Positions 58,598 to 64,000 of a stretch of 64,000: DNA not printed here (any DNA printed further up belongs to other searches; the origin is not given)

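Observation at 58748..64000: Unlisted >=1751-codon gene: secreted CHAP hydrolase fused to a long adhesin-like domain train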

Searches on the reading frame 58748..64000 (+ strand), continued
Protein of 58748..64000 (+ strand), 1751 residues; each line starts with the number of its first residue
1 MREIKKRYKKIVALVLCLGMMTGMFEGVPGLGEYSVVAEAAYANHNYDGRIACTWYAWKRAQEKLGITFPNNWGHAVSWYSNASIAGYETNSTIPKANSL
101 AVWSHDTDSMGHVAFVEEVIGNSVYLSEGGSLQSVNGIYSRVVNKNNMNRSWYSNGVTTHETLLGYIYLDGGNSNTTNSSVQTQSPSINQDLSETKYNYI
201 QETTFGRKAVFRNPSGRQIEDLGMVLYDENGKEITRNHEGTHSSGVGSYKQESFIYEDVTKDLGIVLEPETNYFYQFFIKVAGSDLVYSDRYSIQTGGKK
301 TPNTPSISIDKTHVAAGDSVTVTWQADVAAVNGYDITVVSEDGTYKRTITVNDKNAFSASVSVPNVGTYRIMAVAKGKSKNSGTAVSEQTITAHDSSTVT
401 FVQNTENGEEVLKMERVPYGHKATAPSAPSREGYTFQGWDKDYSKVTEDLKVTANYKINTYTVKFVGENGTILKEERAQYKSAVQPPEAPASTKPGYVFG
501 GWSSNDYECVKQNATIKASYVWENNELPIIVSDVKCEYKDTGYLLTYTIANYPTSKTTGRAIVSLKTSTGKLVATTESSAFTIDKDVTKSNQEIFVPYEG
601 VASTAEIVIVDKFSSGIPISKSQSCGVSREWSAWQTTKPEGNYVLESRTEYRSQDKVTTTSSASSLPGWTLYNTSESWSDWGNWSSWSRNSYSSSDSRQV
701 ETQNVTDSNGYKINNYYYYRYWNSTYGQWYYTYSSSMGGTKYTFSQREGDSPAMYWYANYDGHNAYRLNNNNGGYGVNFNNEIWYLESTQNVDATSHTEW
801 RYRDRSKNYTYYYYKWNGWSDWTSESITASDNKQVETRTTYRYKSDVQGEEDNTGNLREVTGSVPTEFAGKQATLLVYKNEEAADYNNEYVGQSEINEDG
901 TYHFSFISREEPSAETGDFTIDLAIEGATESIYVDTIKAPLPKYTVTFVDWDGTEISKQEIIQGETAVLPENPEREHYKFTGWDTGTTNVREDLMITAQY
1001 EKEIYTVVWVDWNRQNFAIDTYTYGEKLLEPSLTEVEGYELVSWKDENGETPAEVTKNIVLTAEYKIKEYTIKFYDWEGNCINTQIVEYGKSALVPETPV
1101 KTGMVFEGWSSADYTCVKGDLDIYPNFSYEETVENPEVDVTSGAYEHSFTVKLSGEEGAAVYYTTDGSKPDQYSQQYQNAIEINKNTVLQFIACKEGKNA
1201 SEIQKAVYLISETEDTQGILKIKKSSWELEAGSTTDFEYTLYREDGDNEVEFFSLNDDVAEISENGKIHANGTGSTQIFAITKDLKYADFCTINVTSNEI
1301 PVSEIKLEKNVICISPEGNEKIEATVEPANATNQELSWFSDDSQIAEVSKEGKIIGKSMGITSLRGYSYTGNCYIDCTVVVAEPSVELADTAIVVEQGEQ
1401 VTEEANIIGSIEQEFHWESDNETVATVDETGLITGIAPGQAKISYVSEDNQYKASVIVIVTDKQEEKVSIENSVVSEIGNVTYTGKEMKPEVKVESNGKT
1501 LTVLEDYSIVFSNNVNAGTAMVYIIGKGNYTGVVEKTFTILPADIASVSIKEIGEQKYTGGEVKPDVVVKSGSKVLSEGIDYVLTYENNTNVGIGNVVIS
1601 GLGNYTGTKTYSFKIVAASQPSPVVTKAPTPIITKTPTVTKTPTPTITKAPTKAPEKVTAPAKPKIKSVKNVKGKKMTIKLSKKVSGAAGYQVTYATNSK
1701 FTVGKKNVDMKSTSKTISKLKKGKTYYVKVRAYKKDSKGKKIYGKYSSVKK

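Call 9: find_encoding_contigs(protein=P0001, flank=10000, max_places=4)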
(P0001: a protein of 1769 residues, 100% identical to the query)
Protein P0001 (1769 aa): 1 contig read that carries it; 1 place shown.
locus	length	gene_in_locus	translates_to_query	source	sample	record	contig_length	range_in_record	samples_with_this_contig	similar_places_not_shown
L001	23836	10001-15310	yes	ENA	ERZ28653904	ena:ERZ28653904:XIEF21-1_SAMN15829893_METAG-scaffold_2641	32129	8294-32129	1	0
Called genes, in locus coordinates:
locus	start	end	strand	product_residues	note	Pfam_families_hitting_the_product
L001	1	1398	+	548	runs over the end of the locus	PF01554:MatE (weak), PF01943:Polysacc_synt, PF13440:Polysacc_synt_3 (faint), PF03023:MurJ, PF01554:MatE (weak)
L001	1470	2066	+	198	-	-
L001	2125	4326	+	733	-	PF22019:GlgB_N, PF02922:CBM_48, PF00128:Alpha-amylase, PF02806:Alpha-amylase_C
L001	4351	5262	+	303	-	PF05552:MS_channel_1st_1 (weak), PF21088:MS_channel_1st, PF00924:MS_channel_2nd, PF21082:MS_channel_3rd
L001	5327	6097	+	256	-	PF00005:ABC_tran, PF13304:AAA_21 (faint)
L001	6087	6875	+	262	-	PF00528:BPD_transp_1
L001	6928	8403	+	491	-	PF00919:UPF0004, PF04055:Radical_SAM, PF01938:TRAM (weak)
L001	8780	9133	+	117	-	PF04397:LytTR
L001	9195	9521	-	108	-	PF01381:HTH_3 (weak), PF07022:Phage_CI_repr (faint), PF13443:HTH_26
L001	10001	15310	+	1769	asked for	PF05257:CHAP, PF18998:Flg_new_2 (faint), PF26182:Ig_NUP210_5th (faint), PF09479:Flg_new, PF13290:CHB_HEX_C_1, PF13287:Fn3_assoc, PF02368:Big_2 (weak), PF02368:Big_2, +1 more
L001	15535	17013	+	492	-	PF24423:OVT1 (faint), PF24161:CCDC39 (weak), PF00015:MCPsignal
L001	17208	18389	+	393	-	PF16927:HisKA_7TM, PF00196:GerE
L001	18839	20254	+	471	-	PF22043:DUF6935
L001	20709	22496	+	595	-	PF00041:fn3 (weak)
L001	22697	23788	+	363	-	PF00730:HhH-GPD, PF00633:HHH (weak), PF14815:NUDIX_4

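Call 20: search_protein_families(library=pfam, max_evalue=0.001, proteins=[P0040, P0047, P0031, P0052, P0105])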
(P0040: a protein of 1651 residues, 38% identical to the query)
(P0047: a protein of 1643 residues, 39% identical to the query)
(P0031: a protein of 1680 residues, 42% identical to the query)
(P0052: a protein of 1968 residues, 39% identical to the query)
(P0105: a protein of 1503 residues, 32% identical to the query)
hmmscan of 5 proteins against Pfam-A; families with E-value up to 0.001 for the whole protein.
P0040 (1651 aa): 6 families
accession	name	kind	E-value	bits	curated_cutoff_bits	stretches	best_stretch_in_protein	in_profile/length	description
PF09479.16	Flg_new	-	3.2e-31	107.7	27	5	819-861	1-41/65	Listeria-Bacteroides repeat domain (List_Bact_rpt)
PF02368.24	Big_2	-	9.6e-13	48.3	22.8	1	1430-1504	5-79/79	Bacterial Ig-like domain (group 2)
PF00404.24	Dockerin_1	-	2.9e-12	47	22.9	1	1591-1645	2-56/57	Dockerin type I domain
PF05257.22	CHAP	-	5.3e-12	46.5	26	1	57-141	6-81/81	CHAP domain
PF13290.12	CHB_HEX_C_1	-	2.6e-10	40.5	22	1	1019-1080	3-66/67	Chitobiase/beta-hexosaminidase C-terminal domain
PF22359.2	Big-like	-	0.00094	19.8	27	0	1464-1506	6-46/48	Bacterial Ig-like domain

P0047 (1643 aa): 8 families
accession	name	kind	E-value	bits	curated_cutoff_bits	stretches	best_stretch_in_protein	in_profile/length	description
PF09479.16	Flg_new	-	6.5e-37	125.9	27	6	811-856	1-44/65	Listeria-Bacteroides repeat domain (List_Bact_rpt)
PF02368.24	Big_2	-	2.1e-13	50.5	22.8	1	1422-1496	5-79/79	Bacterial Ig-like domain (group 2)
PF00404.24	Dockerin_1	-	2.9e-12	47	22.9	1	1583-1637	2-56/57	Dockerin type I domain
PF13290.12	CHB_HEX_C_1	-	5.5e-09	36.3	22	1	1011-1072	3-66/67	Chitobiase/beta-hexosaminidase C-terminal domain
PF00041.27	fn3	-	2.1e-06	28.3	25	1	179-254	6-83/84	Fibronectin type III domain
PF00877.26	NLPC_P60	-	5.3e-06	26.8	23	1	52-141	11-91/105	NlpC/P60 family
PF16383.10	DUF4992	-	6.1e-05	23.2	29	1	173-255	49-136/183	Domain of unknown function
PF22359.2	Big-like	-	0.00011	22.8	27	1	1456-1498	6-46/48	Bacterial Ig-like domain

P0031 (1680 aa): 7 families
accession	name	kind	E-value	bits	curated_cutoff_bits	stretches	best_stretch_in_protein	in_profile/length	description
PF09479.16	Flg_new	-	2.9e-28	98.2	27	4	840-884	1-43/65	Listeria-Bacteroides repeat domain (List_Bact_rpt)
PF13290.12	CHB_HEX_C_1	-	2.6e-19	69.4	22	1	1038-1107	3-67/67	Chitobiase/beta-hexosaminidase C-terminal domain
PF01551.29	Peptidase_M23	-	1.4e-17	64.1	28.7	1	60-181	2-91/96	Peptidase family M23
PF13287.12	Fn3_assoc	-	9.4e-16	58.1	23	1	1047-1110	1-59/59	Fn3 associated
PF00404.24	Dockerin_1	-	3.7e-13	49.9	22.9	1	1619-1674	2-56/57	Dockerin type I domain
PF02368.24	Big_2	-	8.7e-06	26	22.8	1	1489-1531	36-79/79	Bacterial Ig-like domain (group 2)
PF22359.2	Big-like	-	0.00054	20.6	27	0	1490-1520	4-34/48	Bacterial Ig-like domain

P0052 (1968 aa): 7 families
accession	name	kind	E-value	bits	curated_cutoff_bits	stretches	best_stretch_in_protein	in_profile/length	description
PF00959.24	Phage_lysozyme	-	4.7e-34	117.8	22.3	1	238-371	1-125/125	Phage lysozyme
PF09479.16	Flg_new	-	5.9e-22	78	27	3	562-603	2-41/65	Listeria-Bacteroides repeat domain (List_Bact_rpt)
PF13290.12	CHB_HEX_C_1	-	1.2e-15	57.7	22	1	1313-1374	3-63/67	Chitobiase/beta-hexosaminidase C-terminal domain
PF00404.24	Dockerin_1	-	1.3e-14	54.6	22.9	1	1908-1962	2-56/57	Dockerin type I domain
PF02368.24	Big_2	-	6.4e-12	45.7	22.8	1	1747-1813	6-72/79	Bacterial Ig-like domain (group 2)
PF13287.12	Fn3_assoc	-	1.2e-11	44.9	23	1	1322-1368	1-46/59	Fn3 associated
PF18998.6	Flg_new_2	-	3e-06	27.5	23.6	0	567-620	7-72/73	Divergent InlB B-repeat domain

P0105 (1503 aa): 4 families
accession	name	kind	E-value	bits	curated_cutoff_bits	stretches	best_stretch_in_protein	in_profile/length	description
PF00395.25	SLH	-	8.3e-32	109.3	20.8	3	1392-1434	1-43/44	S-layer homology domain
PF09479.16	Flg_new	-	1.5e-28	99.1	27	3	321-371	2-53/65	Listeria-Bacteroides repeat domain (List_Bact_rpt)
PF13290.12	CHB_HEX_C_1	-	4.3e-07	30.2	22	1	1150-1221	3-65/67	Chitobiase/beta-hexosaminidase C-terminal domain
PF18998.6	Flg_new_2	-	3e-05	24.4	23.6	0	321-378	2-71/73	Divergent InlB B-repeat domain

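Call 21: find_encoding_contigs(protein=P0006, flank=10000, max_places=2)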
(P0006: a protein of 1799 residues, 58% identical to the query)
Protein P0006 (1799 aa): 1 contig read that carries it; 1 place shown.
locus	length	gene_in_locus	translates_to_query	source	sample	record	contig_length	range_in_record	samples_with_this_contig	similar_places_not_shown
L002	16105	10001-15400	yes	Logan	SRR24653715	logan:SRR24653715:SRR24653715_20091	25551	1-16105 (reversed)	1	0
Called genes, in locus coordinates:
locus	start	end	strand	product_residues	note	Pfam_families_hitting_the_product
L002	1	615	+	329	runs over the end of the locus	PF00586:AIRS, PF02769:AIRS_C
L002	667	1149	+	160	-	PF01037:AsnC_trans_reg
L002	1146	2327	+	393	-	PF00155:Aminotran_1_2, PF00266:Aminotran_5, PF01041:DegT_DnrJ_EryC1, PF01053:Cys_Met_Meta_PP (faint)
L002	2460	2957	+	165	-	PF00588:SpoU_methylase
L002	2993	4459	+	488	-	PF01520:Amidase_3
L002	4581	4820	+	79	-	-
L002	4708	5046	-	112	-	PF01381:HTH_3, PF12844:HTH_19, PF13560:HTH_31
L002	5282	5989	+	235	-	PF00072:Response_reg, PF04397:LytTR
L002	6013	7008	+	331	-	PF02518:HATPase_c, PF14501:HATPase_c_5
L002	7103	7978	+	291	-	-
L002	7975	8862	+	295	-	-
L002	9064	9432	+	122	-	PF04397:LytTR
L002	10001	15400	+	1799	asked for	PF01551:Peptidase_M23, PF09479:Flg_new, PF13287:Fn3_assoc, PF13290:CHB_HEX_C_1, PF26182:Ig_NUP210_5th (faint), PF02368:Big_2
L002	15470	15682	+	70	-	-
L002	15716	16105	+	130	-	?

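Call 22: find_encoding_contigs(protein=P0008, flank=10000, max_places=2)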
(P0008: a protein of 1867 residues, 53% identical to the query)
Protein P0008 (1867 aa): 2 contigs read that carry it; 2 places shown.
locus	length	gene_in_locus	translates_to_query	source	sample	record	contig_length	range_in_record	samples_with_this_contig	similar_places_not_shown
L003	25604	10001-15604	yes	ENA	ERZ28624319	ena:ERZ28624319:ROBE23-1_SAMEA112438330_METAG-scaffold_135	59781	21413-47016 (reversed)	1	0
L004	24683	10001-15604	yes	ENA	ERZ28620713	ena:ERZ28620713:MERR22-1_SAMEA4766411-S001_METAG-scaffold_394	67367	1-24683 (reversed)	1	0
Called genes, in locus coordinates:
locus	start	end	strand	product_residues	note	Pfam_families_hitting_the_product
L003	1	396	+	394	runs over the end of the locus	PF00730:HhH-GPD, PF00633:HHH (weak), PF14815:NUDIX_4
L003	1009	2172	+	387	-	PF01266:DAO, PF01593:Amino_oxidase (weak), PF12831:FAD_oxidored (weak), PF13450:NAD_binding_8, PF03275:GLF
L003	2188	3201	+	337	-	PF00535:Glycos_transf_2, PF13641:Glyco_tranf_2_3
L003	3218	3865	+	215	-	PF13828:DUF4190 (weak)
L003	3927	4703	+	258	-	PF00005:ABC_tran, PF13304:AAA_21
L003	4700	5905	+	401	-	PF12679:ABC2_membrane_2, PF12698:ABC2_membrane_3, PF01061:ABC2_membrane (weak)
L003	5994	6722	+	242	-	PF01522:Polysacc_deac_1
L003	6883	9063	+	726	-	PF07929:PRiA4_ORF3, PF02810:SEC-C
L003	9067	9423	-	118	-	PF13560:HTH_31 (weak), PF12844:HTH_19, PF13443:HTH_26 (weak), PF01381:HTH_3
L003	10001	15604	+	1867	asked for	PF26182:Ig_NUP210_5th (faint), PF09479:Flg_new (weak), PF13287:Fn3_assoc, PF13290:CHB_HEX_C_1, PF02368:Big_2 (weak), PF26918:Ig_Eae (faint), PF02368:Big_2, PF13306:LRR_5, +1 more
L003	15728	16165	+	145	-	-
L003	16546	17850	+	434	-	PF00079:Serpin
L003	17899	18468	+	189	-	PF04542:Sigma70_r2, PF08281:Sigma70_r4_2, PF04545:Sigma70_r4 (weak)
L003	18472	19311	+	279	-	-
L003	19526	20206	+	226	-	PF00156:Pribosyltran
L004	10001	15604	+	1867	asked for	PF26182:Ig_NUP210_5th (faint), PF09479:Flg_new (weak), PF13287:Fn3_assoc, PF13290:CHB_HEX_C_1, PF02368:Big_2 (weak), PF26918:Ig_Eae (faint), PF02368:Big_2, PF13306:LRR_5, +1 more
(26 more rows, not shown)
